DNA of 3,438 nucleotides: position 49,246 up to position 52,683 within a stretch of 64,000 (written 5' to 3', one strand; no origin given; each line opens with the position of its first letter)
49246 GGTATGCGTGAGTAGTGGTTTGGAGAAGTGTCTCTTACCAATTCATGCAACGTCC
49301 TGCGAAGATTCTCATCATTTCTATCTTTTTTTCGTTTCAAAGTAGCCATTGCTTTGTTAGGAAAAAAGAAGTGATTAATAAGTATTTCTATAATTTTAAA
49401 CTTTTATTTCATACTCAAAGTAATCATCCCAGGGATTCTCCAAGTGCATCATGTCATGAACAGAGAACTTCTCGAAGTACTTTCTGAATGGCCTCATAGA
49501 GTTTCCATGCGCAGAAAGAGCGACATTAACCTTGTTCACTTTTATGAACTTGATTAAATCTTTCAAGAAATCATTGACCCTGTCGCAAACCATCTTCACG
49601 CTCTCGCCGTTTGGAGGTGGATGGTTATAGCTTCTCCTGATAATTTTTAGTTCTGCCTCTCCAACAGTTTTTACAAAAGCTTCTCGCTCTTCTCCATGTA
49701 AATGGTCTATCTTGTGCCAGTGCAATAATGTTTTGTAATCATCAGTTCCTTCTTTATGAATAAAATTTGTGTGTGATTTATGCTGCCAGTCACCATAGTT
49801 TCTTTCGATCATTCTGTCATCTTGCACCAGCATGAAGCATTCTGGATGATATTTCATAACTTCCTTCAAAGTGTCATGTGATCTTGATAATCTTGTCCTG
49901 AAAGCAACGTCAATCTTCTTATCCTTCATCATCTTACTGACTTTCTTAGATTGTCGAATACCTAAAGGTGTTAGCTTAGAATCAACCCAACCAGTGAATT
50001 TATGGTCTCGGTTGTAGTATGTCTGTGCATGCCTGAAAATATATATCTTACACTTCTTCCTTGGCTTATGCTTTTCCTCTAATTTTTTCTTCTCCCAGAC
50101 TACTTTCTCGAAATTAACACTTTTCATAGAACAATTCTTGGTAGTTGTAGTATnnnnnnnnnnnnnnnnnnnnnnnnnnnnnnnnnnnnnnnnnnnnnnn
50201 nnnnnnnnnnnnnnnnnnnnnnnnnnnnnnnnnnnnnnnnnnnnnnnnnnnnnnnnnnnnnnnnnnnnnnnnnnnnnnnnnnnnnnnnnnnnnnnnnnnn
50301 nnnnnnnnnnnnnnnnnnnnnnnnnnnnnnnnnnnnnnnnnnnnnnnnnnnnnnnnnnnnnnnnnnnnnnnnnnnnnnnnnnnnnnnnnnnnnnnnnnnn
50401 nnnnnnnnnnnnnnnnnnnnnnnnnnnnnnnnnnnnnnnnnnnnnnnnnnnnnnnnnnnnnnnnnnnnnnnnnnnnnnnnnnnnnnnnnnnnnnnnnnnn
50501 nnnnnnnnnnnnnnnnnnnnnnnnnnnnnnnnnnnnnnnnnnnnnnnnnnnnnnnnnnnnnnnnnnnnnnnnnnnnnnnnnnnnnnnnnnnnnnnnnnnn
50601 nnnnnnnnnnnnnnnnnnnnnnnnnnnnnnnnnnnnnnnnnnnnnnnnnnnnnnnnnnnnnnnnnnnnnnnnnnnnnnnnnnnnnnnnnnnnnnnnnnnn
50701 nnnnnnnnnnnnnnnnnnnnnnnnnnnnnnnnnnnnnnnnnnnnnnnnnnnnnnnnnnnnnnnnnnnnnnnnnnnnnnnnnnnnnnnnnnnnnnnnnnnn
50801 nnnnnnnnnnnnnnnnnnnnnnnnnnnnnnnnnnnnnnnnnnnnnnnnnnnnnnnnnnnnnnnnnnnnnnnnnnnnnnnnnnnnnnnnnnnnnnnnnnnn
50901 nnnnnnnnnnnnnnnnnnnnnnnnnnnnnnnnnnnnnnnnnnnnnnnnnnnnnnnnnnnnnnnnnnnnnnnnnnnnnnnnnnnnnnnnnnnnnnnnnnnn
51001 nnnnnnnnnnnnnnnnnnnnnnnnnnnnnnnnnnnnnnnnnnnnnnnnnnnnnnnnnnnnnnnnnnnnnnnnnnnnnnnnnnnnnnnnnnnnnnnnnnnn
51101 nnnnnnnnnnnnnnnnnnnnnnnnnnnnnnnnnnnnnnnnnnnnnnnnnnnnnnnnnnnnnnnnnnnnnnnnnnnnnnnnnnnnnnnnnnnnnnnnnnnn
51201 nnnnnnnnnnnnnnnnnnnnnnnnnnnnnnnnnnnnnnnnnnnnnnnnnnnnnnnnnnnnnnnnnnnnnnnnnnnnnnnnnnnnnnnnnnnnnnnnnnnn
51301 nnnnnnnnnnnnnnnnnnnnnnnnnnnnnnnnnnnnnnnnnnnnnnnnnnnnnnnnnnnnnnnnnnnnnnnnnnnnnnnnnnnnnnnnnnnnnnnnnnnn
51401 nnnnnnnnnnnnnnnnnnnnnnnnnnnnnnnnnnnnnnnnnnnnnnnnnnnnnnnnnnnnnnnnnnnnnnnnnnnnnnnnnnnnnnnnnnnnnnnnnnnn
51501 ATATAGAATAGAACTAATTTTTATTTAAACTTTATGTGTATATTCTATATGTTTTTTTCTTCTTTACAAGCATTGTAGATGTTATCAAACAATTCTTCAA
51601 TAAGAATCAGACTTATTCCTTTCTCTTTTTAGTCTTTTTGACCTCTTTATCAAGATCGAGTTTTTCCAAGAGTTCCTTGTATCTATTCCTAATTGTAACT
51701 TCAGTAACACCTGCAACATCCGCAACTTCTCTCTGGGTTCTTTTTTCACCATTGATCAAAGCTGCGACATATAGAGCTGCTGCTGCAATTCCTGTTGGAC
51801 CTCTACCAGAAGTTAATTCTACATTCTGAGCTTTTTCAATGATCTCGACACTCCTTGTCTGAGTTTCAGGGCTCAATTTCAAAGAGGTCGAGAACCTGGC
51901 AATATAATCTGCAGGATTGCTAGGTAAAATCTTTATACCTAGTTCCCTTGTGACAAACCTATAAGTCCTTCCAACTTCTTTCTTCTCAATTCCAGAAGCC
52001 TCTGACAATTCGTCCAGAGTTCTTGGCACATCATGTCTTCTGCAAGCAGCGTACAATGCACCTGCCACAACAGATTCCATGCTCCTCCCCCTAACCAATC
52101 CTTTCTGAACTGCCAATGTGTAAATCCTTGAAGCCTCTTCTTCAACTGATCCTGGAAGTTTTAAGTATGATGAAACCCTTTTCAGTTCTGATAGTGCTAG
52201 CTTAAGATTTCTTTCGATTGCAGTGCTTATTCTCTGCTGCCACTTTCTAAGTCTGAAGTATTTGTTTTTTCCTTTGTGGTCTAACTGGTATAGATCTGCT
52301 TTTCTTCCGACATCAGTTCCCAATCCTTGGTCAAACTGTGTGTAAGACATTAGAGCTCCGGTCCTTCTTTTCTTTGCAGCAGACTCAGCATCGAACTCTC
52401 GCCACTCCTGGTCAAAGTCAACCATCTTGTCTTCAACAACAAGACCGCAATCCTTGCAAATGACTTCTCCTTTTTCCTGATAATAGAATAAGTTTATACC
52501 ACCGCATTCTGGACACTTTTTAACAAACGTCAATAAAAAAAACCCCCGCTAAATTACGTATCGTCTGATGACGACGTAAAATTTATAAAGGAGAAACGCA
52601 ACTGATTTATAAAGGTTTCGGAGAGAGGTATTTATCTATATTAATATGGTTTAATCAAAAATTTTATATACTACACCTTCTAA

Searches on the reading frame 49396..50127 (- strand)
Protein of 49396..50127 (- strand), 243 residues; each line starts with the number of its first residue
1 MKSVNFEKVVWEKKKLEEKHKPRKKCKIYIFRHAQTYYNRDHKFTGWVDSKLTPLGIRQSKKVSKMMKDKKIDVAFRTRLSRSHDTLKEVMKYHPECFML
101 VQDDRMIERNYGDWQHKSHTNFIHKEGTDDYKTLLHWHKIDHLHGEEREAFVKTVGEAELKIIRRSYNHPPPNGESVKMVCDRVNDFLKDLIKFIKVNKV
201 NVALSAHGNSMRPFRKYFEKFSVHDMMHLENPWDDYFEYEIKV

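Call 60: search_protein_families(library=pfam, proteins=[window:49396-50127:-], max_evalue=0.001)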
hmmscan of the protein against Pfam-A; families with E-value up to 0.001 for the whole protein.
window:49396-50127:- (243 aa): 1 family
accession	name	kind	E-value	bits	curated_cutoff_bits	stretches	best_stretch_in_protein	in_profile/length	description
PF00300.27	His_Phos_1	-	1.4e-28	100.3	21.7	2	28-166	1-137/194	Histidine phosphatase superfamily (branch 1)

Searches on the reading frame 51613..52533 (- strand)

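Call 59: search_protein_families(library=pfam, proteins=[window:51613-52533:-], max_evalue=0.001)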
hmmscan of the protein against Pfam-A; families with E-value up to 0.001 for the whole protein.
window:51613-52533:- (306 aa): 3 families
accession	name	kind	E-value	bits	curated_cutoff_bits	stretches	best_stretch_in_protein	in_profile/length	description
PF00382.24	TFIIB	-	5e-46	155.1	23.6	2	205-290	6-91/92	Transcription factor TFIIB repeat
PF08271.17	Zn_Ribbon_TF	-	3.2e-12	46.2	29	1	6-47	2-43/43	TFIIB zinc-binding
PF04545.22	Sigma70_r4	-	4e-05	23.5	24.1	1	262-292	18-48/50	Sigma-70, region 4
